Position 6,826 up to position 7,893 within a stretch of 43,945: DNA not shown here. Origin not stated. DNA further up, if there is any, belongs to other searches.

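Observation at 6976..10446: HydBC/Bfu-type NuoE-NuoF-(truncated NuoG) flavin module inserted between acsA/cooF and acsB of the CODH/ACS operon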

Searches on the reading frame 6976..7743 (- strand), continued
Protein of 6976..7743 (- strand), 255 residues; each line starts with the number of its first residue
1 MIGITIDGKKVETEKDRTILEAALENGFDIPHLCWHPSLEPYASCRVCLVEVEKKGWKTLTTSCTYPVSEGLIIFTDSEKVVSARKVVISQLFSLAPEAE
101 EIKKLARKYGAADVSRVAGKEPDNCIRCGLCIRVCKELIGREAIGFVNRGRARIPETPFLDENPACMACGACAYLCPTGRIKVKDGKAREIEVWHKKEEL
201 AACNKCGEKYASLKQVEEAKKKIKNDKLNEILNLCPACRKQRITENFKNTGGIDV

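Call 61: find_encoding_contigs(protein=P0067, flank=7000, max_places=2)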
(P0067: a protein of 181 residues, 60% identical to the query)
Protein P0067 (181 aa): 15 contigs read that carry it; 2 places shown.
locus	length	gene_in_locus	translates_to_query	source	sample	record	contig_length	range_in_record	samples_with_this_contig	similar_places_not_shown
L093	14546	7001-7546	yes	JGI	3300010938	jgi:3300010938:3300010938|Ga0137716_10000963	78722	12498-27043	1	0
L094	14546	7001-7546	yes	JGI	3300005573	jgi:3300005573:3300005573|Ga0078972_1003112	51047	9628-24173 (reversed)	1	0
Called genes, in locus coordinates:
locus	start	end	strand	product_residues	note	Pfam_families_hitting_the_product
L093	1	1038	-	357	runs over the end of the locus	PF00037:Fer4 (weak), PF12797:Fer4_2 (weak), PF12837:Fer4_6 (weak), PF04422:FrhB_FdhB_N, PF04432:FrhB_FdhB_C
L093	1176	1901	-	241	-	-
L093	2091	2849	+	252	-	PF01996:F420_ligase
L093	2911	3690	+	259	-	PF00142:Fer4_NifH, PF01656:CbiA, PF02374:ArsA_ATPase, PF10609:ParA (weak), PF13614:AAA_31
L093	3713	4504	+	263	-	PF06564:CBP_BcsQ (faint), PF13614:AAA_31, PF01656:CbiA (weak)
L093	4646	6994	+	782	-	PF03063:Prismane, PF13237:Fer4_10 (faint), PF03063:Prismane, PF13183:Fer4_8 (faint), PF14691:Fer4_20 (faint), PF12838:Fer4_7 (weak), PF13187:Fer4_9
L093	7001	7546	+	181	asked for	PF02552:CO_dh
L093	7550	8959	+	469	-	PF03598:CdhC, PF19436:ACS_CODH_B_C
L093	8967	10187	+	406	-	PF03599:CdhD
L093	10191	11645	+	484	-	PF04060:FeS, PF03599:CdhD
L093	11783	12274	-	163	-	PF12838:Fer4_7 (faint), PF00037:Fer4 (faint), PF12837:Fer4_6 (faint)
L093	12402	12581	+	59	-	PF10133:CooT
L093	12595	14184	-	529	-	PF01011:PQQ (faint), PF13360:PQQ_2, PF13570:Beta-prop_ACSF4, PF13360:PQQ_2, PF13570:Beta-prop_ACSF4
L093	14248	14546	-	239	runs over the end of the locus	PF01080:Presenilin (weak)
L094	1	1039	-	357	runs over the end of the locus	PF00037:Fer4 (weak), PF12797:Fer4_2 (weak), PF04422:FrhB_FdhB_N, PF04432:FrhB_FdhB_C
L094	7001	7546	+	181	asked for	PF02552:CO_dh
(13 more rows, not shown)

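Call 68: predict_structure(alignment_id=A1)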
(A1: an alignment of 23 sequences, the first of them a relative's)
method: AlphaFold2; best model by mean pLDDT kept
length: 255 residues; sequences in the alignment: 23
mean_pLDDT: 90.2   pTM: 0.83
mean pLDDT of the five models: 90.2, 88.0, 86.4, 76.1, 71.2
residues with pLDDT >= 90: 184; 70-90: 55; 50-70: 13; < 50: 3
segments of 3 or more residues with pLDDT < 50: 253-255
pLDDT, mean of each block of 10 residues (from residue 1): 96 95 96 95 96 95 97 97 97 92 95 64 90 94 89 81 88 94 92 91 95 93 87 93 77 46
secondary structure, 60 per line:
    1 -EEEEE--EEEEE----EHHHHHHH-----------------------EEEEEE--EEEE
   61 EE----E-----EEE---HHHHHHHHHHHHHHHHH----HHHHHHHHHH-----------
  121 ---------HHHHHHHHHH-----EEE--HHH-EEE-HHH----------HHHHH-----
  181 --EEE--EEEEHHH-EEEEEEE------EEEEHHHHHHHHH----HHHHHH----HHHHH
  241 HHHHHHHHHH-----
elements in order: E2-6 E9-13 H19-25 E49-54 E57-62 E73-75 H79-95 H100-109 H130-139 E145-147 E154-156 H171-175 E183-185 E188-191 E196-202 E209-212 H213-221 H226-231 H236-250

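Call 71: fold_search(model_id=the predicted structure, library=pdb)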
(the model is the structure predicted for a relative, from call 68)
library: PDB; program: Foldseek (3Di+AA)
matches with E <= 10: 384; with E <= 0.001: 126
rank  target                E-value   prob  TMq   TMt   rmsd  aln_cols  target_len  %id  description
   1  9mqx_A                7.3e-26  1.00  0.85  0.88   2.3       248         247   38  Electron-bifurcating Tungstopyranopterin-containing aldehyde oxidoreductase with NADH (released 2025-07-16)
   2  8a6t_A                3.6e-16  1.00  0.64  0.30   2.9       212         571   35  Cryo-EM structure of the electron bifurcating Fe-Fe hydrogenase HydABC complex from Thermoanaerobacter kivui in the re (released 2023-02-15)
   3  7q5y_A                4.2e-15  1.00  0.60  0.26   5.3       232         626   26  Structure of NADH:ubichinon oxidoreductase (complex I) of the hyperthermophilic eubacterium Aquifex aeolicus (released 2022-11-16)
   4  7t30_A                4.4e-15  1.00  0.64  0.25   3.1       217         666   27  Structure of electron bifurcating Ni-Fe hydrogenase complex HydABCSL in FMN/NAD(H) bound state (released 2022-03-16)
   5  7t2r_A                5.3e-15  1.00  0.64  0.25   3.7       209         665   29  Structure of electron bifurcating Ni-Fe hydrogenase complex HydABCSL in FMN-free apo state (released 2022-03-16)
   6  9ihp_G                3.0e-14  1.00  0.62  0.24   5.6       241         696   24  Open state without NUQM and with flavoprotein (classification state 3) of Pichia pastoris mitochondrial complex I in c (released 2025-10-15)
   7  7b93_G                5.1e-14  1.00  0.63  0.24  12.1       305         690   20  Cryo-EM structure of mitochondrial complex I from Mus musculus inhibited by IACS-2858 at 3.0 A (released 2021-05-26)
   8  7o6y_A                6.1e-14  1.00  0.62  0.24   5.1       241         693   24  Cryo-EM structure of respiratory complex I under turnover (released 2021-11-10)
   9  7zm7_A                1.1e-13  1.00  0.61  0.23  11.4       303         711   20  CryoEM structure of mitochondrial complex I from Chaetomium thermophilum (inhibited by DDM) (released 2022-11-30)
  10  9smf_G                1.2e-13  1.00  0.61  0.23   3.5       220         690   26  Reduced bovine complex I in lipid nanodisc, NADH-active-Q10 (released 2026-03-18)
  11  8zo8_S1               1.2e-13  1.00  0.62  0.24  11.3       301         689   21  Respirasome open state 3 in presence of metformin (SC-MetO3) (released 2025-11-19)
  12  6rfq_A                1.4e-13  1.00  0.62  0.24   5.6       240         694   24  Cryo-EM structure of a respiratory complex I assembly intermediate with NDUFAF2 (released 2018-10-10)
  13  7qsm_G                1.9e-13  1.00  0.62  0.24  11.1       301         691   20  Bovine complex I in lipid nanodisc, Deactive-ligand (composite) (released 2022-05-25)
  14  8zp8_S1               2.1e-13  1.00  0.63  0.24  11.0       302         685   21  Respirasome open state 1 in presence of metformin(SC-MetO1) (released 2025-12-17)
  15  8bed_G                2.7e-13  1.00  0.62  0.24   7.0       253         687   22  Cryo-EM structure of the Arabidopsis thaliana I+III2 supercomplex (CI peripheral tip) (released 2023-01-11)
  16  7qsk_G                2.7e-13  1.00  0.63  0.24  11.0       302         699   21  Bovine complex I in lipid nanodisc, Active-Q10 (released 2022-05-25)
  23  8aj6_A                4.9e-13  1.00  0.59  0.27   3.3       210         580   28  cyanide-bound [FeFe]-hydrogenase I from Clostridium pasteurianum (CpI) (released 2022-12-14)
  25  7v2c_M                5.2e-13  1.00  0.62  0.24  11.3       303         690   21  Active state complex I from Q10 dataset (released 2022-03-02)
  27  7vw6_A                6.6e-13  1.00  0.63  0.19   2.5       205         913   28  Cryo-EM Structure of Formate Dehydrogenase 1 from Methylorubrum extorquens AM1 (released 2022-06-01)
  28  7qso_G                7.0e-13  1.00  0.62  0.24   3.0       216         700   25  Bovine complex I in lipid nanodisc, State 3 (Slack) (released 2022-05-25)
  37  7tgh_S1               1.2e-12  1.00  0.60  0.24  12.1       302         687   21  Cryo-EM structure of respiratory super-complex CI+III2 from Tetrahymena thermophila (released 2022-04-06)
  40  8aln_B                1.6e-12  1.00  0.57  0.27   3.6       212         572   29  CO-bound [FeFe]-hydrogenase I from Clostridium pasteurianum (CpI) at 1.34 Angstrom (released 2022-12-14)
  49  7p5h_A                3.5e-12  1.00  0.57  0.28   4.3       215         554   29  TmHydABC- D2 map (released 2022-09-14)
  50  7z7r_G                3.9e-12  1.00  0.60  0.18   8.1       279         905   22  Complex I from E. coli, LMNG-purified, Apo, Open-ready state (released 2022-09-21)
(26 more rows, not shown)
